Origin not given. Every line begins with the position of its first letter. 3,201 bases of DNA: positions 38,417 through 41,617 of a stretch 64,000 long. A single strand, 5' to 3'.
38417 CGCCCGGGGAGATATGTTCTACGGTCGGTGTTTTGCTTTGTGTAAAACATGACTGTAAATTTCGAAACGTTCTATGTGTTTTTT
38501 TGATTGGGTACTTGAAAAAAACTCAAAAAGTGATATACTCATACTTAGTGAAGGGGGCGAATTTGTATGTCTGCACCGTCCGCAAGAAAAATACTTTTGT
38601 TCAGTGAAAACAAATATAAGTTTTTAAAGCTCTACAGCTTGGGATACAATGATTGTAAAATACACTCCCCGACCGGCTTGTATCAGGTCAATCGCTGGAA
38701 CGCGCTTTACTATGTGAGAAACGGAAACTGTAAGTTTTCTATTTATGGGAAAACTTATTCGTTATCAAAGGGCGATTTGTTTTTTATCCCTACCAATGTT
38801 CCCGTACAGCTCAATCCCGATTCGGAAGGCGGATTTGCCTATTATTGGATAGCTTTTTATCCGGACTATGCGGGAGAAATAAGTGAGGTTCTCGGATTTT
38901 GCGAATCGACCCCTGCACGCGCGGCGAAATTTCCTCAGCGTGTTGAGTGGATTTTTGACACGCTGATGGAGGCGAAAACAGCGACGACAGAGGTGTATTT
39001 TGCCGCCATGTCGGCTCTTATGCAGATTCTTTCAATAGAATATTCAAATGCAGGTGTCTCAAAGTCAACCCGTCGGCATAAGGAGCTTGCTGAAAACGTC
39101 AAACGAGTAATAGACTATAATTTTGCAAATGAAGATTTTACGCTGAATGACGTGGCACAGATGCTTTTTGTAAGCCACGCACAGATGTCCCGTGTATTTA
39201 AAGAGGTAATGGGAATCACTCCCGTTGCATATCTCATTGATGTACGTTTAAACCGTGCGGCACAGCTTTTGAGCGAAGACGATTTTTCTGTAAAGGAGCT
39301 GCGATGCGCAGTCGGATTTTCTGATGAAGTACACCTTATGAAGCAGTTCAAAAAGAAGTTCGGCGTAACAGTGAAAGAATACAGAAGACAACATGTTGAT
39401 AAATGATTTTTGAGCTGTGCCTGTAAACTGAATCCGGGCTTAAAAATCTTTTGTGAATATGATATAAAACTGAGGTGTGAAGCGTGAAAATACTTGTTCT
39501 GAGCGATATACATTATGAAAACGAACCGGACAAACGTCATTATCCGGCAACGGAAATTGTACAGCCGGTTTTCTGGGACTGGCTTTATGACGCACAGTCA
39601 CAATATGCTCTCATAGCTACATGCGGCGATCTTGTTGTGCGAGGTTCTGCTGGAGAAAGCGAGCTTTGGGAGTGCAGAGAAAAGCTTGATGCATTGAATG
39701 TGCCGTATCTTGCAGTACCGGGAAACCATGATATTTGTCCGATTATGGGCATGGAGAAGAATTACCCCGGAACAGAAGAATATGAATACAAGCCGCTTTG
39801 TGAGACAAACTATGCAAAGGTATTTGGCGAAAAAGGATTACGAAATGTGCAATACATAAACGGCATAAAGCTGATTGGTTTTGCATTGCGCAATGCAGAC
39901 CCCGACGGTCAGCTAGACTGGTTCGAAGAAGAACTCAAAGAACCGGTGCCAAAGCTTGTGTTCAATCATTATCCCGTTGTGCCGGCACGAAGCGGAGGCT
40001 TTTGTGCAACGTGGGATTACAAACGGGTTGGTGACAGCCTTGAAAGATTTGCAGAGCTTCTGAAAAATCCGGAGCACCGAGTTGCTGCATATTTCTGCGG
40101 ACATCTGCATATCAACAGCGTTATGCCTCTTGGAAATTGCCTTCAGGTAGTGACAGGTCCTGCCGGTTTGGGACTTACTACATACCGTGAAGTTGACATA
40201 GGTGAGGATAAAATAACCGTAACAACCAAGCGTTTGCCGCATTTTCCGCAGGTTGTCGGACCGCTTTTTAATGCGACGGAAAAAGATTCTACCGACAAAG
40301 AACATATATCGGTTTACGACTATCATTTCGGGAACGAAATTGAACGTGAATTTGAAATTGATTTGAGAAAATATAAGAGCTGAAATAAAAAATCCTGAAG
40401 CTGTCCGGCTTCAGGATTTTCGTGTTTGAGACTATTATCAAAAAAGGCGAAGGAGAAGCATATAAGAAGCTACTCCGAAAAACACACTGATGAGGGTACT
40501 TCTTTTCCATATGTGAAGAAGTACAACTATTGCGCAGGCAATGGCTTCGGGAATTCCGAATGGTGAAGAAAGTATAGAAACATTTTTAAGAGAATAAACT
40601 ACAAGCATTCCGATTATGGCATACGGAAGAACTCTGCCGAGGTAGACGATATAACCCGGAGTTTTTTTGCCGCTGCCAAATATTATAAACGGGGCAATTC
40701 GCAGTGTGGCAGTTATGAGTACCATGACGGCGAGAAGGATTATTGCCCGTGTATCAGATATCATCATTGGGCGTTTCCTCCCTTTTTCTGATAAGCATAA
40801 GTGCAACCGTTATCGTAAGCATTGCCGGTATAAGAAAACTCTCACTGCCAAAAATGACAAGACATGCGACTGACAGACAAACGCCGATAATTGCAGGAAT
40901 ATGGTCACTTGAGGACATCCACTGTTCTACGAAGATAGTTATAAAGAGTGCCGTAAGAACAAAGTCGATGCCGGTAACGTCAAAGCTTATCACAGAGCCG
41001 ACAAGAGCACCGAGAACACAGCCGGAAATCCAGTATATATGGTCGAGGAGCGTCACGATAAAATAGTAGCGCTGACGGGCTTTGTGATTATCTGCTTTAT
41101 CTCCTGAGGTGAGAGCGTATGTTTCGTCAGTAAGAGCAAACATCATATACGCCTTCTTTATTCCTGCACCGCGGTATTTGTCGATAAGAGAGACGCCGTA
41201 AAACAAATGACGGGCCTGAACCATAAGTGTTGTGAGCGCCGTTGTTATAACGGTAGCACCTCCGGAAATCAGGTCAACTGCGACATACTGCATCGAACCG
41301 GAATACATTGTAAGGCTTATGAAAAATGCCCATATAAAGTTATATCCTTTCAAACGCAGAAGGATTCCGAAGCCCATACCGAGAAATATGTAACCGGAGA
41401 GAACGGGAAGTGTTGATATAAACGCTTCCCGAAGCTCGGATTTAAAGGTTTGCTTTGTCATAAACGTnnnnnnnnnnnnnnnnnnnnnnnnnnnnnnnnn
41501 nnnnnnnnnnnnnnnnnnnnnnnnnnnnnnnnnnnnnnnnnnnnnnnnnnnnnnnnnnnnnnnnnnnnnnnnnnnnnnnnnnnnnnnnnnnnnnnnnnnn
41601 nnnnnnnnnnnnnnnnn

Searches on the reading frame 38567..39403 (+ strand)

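Call 34: search_protein_families(library=pfam, proteins=[window:38567-39403:+], max_evalue=0.001)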
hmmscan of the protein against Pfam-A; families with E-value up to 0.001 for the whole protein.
window:38567-39403:+ (279 aa): 4 families
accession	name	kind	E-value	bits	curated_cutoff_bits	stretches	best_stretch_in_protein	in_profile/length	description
PF12833.13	HTH_18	-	4.2e-21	75.5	33.6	1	197-275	2-80/80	Helix-turn-helix domain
PF00165.29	HTH_AraC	-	5.5e-15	55.5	26.6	2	189-223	7-41/42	Bacterial regulatory helix-turn-helix proteins, AraC family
PF02311.25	AraC_binding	-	6.6e-14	52.2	21.1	1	47-152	26-132/135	AraC-like ligand binding domain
PF07883.17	Cupin_2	-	9.9e-05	22.4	27.2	1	43-82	17-56/70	Cupin domain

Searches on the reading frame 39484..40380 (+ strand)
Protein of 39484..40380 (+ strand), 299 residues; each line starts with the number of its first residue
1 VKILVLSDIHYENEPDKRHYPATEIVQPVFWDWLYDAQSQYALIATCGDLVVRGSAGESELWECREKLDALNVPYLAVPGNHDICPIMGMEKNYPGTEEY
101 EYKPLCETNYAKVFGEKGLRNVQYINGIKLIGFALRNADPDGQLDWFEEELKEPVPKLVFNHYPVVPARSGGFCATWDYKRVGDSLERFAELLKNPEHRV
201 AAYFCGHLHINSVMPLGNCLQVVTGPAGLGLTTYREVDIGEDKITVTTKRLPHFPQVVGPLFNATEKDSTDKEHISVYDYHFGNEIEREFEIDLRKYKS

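Call 34: search_protein_families(library=pfam, proteins=[window:39484-40380:+], max_evalue=0.001)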
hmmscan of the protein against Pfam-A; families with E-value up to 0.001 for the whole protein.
window:39484-40380:+ (299 aa): 2 families
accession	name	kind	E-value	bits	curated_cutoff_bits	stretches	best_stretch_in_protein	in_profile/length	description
PF00149.33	Metallophos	-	3.8e-17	63.8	21.5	1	1-210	1-190/191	Calcineurin-like phosphoesterase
PF12850.12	Metallophos_2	-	7.7e-08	32.9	27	0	1-95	1-72/154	Calcineurin-like phosphoesterase superfamily domain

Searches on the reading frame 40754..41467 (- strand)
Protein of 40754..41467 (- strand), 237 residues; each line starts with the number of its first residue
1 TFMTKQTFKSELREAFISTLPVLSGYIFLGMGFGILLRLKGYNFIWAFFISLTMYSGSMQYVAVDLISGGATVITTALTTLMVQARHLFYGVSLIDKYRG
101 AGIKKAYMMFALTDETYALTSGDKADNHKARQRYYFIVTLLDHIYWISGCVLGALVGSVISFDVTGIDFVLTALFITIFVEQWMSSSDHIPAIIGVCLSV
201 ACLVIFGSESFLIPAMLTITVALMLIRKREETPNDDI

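Call 34: search_protein_families(library=pfam, proteins=[window:40754-41467:-], max_evalue=0.001)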
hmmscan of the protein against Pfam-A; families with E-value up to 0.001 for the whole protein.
window:40754-41467:- (237 aa): 1 family
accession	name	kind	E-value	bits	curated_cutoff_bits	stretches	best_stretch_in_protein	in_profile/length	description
PF03591.19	AzlC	-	1.2e-41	142.8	32.1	1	21-160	1-137/137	AzlC protein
